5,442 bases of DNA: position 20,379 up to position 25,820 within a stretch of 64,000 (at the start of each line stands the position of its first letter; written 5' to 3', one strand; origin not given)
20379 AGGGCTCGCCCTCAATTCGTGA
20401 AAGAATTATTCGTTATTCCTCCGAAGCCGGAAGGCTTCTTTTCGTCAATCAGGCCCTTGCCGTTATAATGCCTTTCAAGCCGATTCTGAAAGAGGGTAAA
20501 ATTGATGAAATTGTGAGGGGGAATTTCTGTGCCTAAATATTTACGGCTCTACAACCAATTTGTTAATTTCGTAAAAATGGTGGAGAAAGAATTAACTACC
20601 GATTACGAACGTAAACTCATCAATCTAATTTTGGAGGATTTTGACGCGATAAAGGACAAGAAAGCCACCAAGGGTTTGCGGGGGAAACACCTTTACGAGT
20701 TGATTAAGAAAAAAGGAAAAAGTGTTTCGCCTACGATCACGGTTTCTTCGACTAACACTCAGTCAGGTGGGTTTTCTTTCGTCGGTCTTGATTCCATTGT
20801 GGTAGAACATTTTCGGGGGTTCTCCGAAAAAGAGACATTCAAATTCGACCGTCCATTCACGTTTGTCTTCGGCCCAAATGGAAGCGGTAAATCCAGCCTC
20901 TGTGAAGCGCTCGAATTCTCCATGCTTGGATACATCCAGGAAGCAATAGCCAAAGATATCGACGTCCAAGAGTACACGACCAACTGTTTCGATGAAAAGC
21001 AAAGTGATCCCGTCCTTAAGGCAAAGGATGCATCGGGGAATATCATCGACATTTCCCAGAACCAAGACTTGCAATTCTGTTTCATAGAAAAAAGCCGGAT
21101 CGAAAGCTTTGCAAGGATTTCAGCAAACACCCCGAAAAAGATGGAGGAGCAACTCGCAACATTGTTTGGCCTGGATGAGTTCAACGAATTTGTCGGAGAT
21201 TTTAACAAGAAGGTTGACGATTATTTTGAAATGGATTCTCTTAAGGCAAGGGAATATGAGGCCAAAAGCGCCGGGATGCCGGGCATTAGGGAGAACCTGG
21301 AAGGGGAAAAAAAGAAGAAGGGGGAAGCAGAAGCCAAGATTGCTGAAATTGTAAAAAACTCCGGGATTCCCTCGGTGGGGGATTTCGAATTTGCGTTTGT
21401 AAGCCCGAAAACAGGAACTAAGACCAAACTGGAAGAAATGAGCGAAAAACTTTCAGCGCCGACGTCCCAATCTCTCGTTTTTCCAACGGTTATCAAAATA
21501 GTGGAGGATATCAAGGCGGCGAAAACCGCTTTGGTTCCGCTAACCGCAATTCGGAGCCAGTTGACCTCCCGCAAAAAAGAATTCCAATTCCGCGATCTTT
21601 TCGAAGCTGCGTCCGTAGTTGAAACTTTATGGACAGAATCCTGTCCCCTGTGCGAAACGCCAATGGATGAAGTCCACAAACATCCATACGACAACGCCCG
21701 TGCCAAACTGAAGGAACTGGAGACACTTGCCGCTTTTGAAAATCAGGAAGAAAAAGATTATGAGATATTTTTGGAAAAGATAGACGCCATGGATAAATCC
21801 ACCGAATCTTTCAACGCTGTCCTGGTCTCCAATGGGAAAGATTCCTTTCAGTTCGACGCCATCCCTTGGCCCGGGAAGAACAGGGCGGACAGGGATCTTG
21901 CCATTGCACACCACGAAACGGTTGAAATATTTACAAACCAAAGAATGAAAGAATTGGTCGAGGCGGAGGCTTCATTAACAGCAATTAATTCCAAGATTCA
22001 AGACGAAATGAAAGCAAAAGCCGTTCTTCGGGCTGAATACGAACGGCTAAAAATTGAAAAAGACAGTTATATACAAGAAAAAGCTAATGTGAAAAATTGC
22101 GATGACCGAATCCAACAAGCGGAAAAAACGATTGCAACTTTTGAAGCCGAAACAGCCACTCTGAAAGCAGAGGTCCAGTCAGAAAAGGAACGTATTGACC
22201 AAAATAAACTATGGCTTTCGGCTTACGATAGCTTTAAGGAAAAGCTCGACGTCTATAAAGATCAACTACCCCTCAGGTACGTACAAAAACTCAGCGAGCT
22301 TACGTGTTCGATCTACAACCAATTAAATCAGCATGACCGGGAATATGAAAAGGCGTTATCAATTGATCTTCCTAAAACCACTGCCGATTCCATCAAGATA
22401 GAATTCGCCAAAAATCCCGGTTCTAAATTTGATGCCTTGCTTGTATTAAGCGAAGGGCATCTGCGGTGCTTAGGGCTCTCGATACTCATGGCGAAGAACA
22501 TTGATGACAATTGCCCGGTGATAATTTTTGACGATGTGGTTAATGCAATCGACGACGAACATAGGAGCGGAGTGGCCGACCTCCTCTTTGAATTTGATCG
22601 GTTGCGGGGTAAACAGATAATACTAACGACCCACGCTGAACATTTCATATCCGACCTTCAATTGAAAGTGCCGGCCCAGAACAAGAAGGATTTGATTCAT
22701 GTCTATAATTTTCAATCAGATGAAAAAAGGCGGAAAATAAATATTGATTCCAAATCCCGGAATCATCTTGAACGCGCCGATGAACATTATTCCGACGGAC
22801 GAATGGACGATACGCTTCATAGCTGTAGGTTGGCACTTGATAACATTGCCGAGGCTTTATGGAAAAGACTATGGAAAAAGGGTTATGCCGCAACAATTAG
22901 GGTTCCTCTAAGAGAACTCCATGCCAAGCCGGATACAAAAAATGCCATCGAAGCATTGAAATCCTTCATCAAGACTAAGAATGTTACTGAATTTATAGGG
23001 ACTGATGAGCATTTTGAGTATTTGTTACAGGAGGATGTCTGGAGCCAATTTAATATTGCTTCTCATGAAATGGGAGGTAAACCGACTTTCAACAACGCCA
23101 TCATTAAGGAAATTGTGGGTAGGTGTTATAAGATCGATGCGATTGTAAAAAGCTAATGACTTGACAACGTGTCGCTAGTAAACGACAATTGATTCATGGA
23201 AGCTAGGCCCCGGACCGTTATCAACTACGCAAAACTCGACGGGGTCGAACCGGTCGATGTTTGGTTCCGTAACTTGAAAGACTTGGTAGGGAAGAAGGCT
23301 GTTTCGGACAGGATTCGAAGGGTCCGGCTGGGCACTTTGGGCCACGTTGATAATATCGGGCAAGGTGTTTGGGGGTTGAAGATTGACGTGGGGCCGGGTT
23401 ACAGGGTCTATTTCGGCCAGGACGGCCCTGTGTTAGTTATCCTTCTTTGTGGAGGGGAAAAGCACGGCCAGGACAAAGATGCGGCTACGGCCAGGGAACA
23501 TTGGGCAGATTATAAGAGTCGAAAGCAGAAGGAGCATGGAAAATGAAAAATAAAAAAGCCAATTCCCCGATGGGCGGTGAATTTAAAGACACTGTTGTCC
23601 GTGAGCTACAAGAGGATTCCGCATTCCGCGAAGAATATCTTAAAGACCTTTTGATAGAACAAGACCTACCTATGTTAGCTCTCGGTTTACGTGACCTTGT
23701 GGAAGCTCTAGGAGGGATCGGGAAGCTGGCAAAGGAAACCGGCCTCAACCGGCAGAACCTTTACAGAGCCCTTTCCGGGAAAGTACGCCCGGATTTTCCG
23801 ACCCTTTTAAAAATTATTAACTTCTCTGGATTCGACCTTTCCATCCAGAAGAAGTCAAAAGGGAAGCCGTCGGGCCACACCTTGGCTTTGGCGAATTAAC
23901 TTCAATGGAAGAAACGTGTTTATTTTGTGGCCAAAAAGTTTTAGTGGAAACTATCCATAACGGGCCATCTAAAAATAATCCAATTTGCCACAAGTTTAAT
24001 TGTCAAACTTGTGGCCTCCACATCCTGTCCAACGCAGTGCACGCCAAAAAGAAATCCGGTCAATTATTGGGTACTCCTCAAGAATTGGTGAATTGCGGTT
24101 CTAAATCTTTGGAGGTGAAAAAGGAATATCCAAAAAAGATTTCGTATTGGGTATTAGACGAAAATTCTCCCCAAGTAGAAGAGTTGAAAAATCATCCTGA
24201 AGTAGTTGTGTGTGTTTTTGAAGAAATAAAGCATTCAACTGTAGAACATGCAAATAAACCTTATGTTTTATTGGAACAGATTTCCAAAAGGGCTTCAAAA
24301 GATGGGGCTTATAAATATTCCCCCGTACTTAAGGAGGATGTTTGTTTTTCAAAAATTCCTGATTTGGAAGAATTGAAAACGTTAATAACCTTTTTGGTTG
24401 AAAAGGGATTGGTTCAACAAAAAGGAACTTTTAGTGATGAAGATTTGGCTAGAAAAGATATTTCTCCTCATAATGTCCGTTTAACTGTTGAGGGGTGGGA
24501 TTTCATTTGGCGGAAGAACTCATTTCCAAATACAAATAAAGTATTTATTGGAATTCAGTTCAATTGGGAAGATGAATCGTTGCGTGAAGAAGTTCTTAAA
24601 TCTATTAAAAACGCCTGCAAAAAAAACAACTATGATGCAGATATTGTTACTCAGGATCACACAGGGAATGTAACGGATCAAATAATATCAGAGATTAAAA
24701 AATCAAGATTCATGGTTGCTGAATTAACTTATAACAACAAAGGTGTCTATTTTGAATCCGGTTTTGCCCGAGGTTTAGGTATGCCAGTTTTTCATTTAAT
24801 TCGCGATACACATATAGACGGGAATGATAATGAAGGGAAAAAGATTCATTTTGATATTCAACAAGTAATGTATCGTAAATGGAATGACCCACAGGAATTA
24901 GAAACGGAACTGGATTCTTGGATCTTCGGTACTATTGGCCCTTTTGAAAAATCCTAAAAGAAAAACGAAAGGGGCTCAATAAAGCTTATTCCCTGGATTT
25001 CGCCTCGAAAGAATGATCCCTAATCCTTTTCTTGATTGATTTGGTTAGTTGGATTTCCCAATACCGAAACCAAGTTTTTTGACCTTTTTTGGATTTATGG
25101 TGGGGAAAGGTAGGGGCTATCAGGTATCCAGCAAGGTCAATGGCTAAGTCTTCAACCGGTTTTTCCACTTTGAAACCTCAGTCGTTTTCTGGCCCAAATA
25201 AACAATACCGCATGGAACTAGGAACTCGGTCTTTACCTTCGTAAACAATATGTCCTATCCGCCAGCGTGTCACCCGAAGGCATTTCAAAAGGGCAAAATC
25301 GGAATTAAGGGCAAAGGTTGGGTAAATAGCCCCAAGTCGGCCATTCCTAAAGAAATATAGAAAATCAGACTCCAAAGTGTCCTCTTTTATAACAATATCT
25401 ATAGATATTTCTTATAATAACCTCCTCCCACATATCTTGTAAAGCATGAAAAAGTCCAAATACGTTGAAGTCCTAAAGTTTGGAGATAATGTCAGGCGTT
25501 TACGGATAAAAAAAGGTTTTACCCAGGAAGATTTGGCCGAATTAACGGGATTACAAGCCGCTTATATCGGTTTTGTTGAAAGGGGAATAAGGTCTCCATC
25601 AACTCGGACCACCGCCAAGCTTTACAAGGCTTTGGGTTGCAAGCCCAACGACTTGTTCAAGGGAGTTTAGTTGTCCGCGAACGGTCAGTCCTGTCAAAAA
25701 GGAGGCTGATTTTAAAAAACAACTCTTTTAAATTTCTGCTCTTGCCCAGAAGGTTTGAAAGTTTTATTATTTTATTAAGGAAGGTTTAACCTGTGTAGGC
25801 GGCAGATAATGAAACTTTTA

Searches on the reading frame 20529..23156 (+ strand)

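Call 6: search_protein_families(library=pfam, proteins=[window:20529-23156:+], max_evalue=0.01)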
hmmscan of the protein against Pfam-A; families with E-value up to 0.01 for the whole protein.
window:20529-23156:+ (875 aa): 7 families
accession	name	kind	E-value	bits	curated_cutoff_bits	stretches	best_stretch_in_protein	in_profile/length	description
PF02463.25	SMC_N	-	1.8e-19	70.5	40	2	87-132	2-48/220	RecF/RecN/SMC N terminal domain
PF13304.12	AAA_21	-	7.7e-11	43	27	2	607-702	220-298/304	AAA domain, putative AbiEii toxin, Type IV TA system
PF13175.12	AAA_15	-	5.2e-05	23.5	32.1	1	87-268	3-166/374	AAA ATPase domain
PF13555.12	AAA_29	-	0.00012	22.2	27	1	89-132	3-46/61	P-loop containing region of AAA domain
PF13476.12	AAA_23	-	0.00033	21.8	27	0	89-270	1-176/201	AAA domain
PF13238.12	AAA_18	-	0.0038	18.1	29.4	0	112-165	2-53/128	AAA domain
PF04423.19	Rad50_zn_hook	-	0.0086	16.3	24.3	0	370-384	20-34/52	Rad50 zinc hook motif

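Call 7: search_protein_families(library=padloc, proteins=[window:20529-23156:+], max_evalue=0.01)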
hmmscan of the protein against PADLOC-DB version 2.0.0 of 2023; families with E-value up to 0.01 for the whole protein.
window:20529-23156:+ (875 aa): 41 families (the best 25 are shown)
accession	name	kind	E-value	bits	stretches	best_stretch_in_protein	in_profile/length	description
PDLC03859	LmuB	-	3.5e-26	90.6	2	167-709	136-591/611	-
PDLC03865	LmuB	-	2e-22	77.3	3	632-718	897-989/1007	-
PDLC04135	mad3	-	1.9e-20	71.8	2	452-714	90-337/374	mads_3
PDLC02668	DndD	-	3.2e-12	44.2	1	342-736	267-650/659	DndD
PDLC02980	AriA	-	6.8e-12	43.9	2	566-703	215-299/304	-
PDLC02335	AbiLi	-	3.4e-10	37.5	2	86-151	49-106/326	AbiLi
PDLC04178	HEC-01A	-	7.2e-10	36.4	1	87-130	9-50/399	-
PDLC00278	PtuA1|PtuA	-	1.2e-09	36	1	87-142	3-57/436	AAA ATPase domain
PDLC03861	LmuB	-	3.2e-09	33.3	1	71-137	194-260/1213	-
PDLC03878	NsnB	-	3.3e-09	35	2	594-748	170-325/345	-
PDLC00267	PtuA1|PtuA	-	1.6e-07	28.8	1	88-169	4-87/438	AAA ATPase domain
PDLC00298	PtuA1|PtuA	-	4.2e-07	27.4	1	87-139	3-54/423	AAA ATPase domain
PDLC02740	PbeC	-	5.5e-07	26.8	1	469-685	394-603/648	PbeC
PDLC00277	PtuA1|PtuA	-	5.7e-07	27.1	1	87-140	3-55/423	AAA ATPase domain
PDLC00279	PtuA1|PtuA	-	1.1e-06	26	1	87-140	6-58/416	AAA ATPase domain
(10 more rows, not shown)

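Call 8: search_protein_families(library=ncbifam, proteins=[window:20529-23156:+], max_evalue=0.1)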
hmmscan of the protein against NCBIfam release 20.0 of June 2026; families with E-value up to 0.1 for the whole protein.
window:20529-23156:+ (875 aa): 20 families
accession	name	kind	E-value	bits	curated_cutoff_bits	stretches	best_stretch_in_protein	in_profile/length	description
NF045487.1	ASRP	equivalog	2.5e-15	56.1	300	2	474-700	362-589/593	archaea-specific SMC-related protein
NF003034.1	PRK03918.1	equivalog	5.7e-12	44.5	700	3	470-704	629-854/878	DNA double-strand break repair ATPase Rad50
TIGR00611.2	recf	equivalog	4.1e-11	42.6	172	2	88-134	2-47/339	DNA replication/repair protein RecF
TIGR02169.1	SMC_prok_A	equivalog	5.9e-09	34.2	729.4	1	88-131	3-46/1165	chromosome segregation protein SMC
TIGR02168.1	SMC_prok_B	equivalog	6.8e-09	34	567.35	2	87-130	2-45/1181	chromosome segregation protein SMC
NF053563.1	Rkd4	equivalog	1.8e-08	33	860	1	87-142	3-60/747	arcadin-4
NF041760.1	PtuA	equivalog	1.1e-05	24.6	500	1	85-143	50-106/524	retron Ec78 anti-phage system effector ATPase PtuA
NF040873.1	AztA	equivalog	9.6e-05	22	220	0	110-128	20-38/191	zinc ABC transporter ATP-binding protein AztA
NF041035.1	Rad50_Halo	equivalog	0.00012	20.6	1000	1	87-142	3-55/883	DNA double-strand break repair ATPase Rad50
NF002572.0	PRK02224.1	equivalog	0.0002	19.8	1087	1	87-134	3-49/888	DNA double-strand break repair ATPase Rad50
TIGR02673.1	FtsE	equivalog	0.00037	20.2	264.85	0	654-712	148-205/214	cell division ATP-binding protein FtsE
NF058610.1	epi_export_YydI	equivalog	0.00075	19.2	240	0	640-711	114-179/209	YydI family epipeptide exporter ATP-binding subunit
NF010680.0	PRK14079.1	equivalog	0.0011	18.1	386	1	87-146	3-62/349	recombination protein F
NF010061.0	PRK13538.1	equivalog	0.0016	18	195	0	639-707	133-196/211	cytochrome c biogenesis heme-transporting ATPase CcmA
TIGR04520.1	ECF_ATPase_1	equivalog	0.0027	17.2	315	0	661-703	154-196/269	energy-coupling factor transporter ATPase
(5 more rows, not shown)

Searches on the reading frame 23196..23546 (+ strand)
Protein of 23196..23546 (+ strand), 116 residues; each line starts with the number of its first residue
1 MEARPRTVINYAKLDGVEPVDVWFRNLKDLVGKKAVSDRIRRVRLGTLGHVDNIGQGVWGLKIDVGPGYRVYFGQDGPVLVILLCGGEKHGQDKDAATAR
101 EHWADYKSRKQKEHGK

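Call 6: search_protein_families(library=pfam, proteins=[window:23196-23546:+], max_evalue=0.01)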
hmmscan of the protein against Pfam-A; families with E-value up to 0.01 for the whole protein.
window:23196-23546:+ (116 aa): 0 families

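Call 7: search_protein_families(library=padloc, proteins=[window:23196-23546:+], max_evalue=0.01)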
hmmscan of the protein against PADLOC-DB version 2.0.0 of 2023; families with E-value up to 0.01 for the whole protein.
window:23196-23546:+ (116 aa): 0 families

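Call 8: search_protein_families(library=ncbifam, proteins=[window:23196-23546:+], max_evalue=0.1)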
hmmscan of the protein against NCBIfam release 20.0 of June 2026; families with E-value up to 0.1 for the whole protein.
window:23196-23546:+ (116 aa): 1 family
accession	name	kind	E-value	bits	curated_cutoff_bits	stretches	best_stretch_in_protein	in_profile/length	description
TIGR02683.1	upstrm_HI1419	hypoth_equivalog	3.1e-28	98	62.85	1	16-105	5-94/95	type II toxin-antitoxin system RelE/ParE family toxin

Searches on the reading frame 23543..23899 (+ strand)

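Call 6: search_protein_families(library=pfam, proteins=[window:23543-23899:+], max_evalue=0.01)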
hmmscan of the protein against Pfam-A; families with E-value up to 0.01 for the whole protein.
window:23543-23899:+ (118 aa): 3 families
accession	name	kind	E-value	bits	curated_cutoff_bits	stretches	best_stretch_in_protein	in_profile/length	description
PF21716.3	dnstrm_HI1420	-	1.7e-12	47.5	27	1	22-102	11-89/90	Probable addiction module antidote protein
PF13443.12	HTH_26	-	0.00024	21.7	22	1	61-91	15-46/63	Cro/C1-type HTH DNA-binding domain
PF01381.28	HTH_3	-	0.00099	19.5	23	1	61-94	14-47/55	Helix-turn-helix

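Call 7: search_protein_families(library=padloc, proteins=[window:23543-23899:+], max_evalue=0.01)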
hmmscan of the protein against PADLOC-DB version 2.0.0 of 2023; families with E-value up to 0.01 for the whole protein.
window:23543-23899:+ (118 aa): 0 families

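Call 8: search_protein_families(library=ncbifam, proteins=[window:23543-23899:+], max_evalue=0.1)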
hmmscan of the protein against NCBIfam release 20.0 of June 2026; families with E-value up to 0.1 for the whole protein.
window:23543-23899:+ (118 aa): 3 families
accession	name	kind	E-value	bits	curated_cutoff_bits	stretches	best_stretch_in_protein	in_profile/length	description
TIGR02684.1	dnstrm_HI1420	hypoth_equivalog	2e-11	44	53.7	1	21-100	10-87/89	addiction module antidote protein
NF048016.1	antoxin_DhiA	equivalog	0.014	15.9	200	1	31-91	93-153/160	type II toxin-antitoxin system antitoxin DhiA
NF038310.1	lysogeny_AimR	equivalog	0.017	14.2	70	1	61-94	14-47/365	AimR family lysis-lysogeny pheromone receptor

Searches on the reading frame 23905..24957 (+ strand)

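Call 6: search_protein_families(library=pfam, proteins=[window:23905-24957:+], max_evalue=0.01)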
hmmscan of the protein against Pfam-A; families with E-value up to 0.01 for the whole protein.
window:23905-24957:+ (350 aa): 1 family
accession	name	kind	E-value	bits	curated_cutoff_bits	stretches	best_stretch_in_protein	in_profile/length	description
PF05014.21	Nuc_deoxyrib_tr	-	0.00015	22.3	28.8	1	248-304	44-102/117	Nucleoside 2-deoxyribosyltransferase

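Call 7: search_protein_families(library=padloc, proteins=[window:23905-24957:+], max_evalue=0.01)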
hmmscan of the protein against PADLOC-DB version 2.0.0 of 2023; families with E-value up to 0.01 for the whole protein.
window:23905-24957:+ (350 aa): 1 family
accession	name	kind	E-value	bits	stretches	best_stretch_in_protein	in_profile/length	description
PDLC00733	Effector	-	0.003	14.5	1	253-332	290-360/388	TIR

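Call 8: search_protein_families(library=ncbifam, proteins=[window:23905-24957:+], max_evalue=0.1)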
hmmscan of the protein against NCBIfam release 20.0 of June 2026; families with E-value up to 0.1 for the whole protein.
window:23905-24957:+ (350 aa): 0 families

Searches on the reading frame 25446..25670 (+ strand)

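Call 29: search_protein_families(library=pfam, proteins=[window:25446-25670:+], max_evalue=0.001)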
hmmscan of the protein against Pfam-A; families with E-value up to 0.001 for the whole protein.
window:25446-25670:+ (74 aa): 4 families
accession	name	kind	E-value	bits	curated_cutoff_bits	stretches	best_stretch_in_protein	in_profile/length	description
PF01381.28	HTH_3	-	1.2e-12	48.1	23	1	16-70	1-55/55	Helix-turn-helix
PF13560.12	HTH_31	-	3.5e-10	40.5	27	1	12-68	2-59/64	Helix-turn-helix domain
PF12844.13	HTH_19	-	8e-08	32.5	30.2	1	13-74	1-62/64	Helix-turn-helix domain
PF13443.12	HTH_26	-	5.3e-07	30.2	22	1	15-72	1-59/63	Cro/C1-type HTH DNA-binding domain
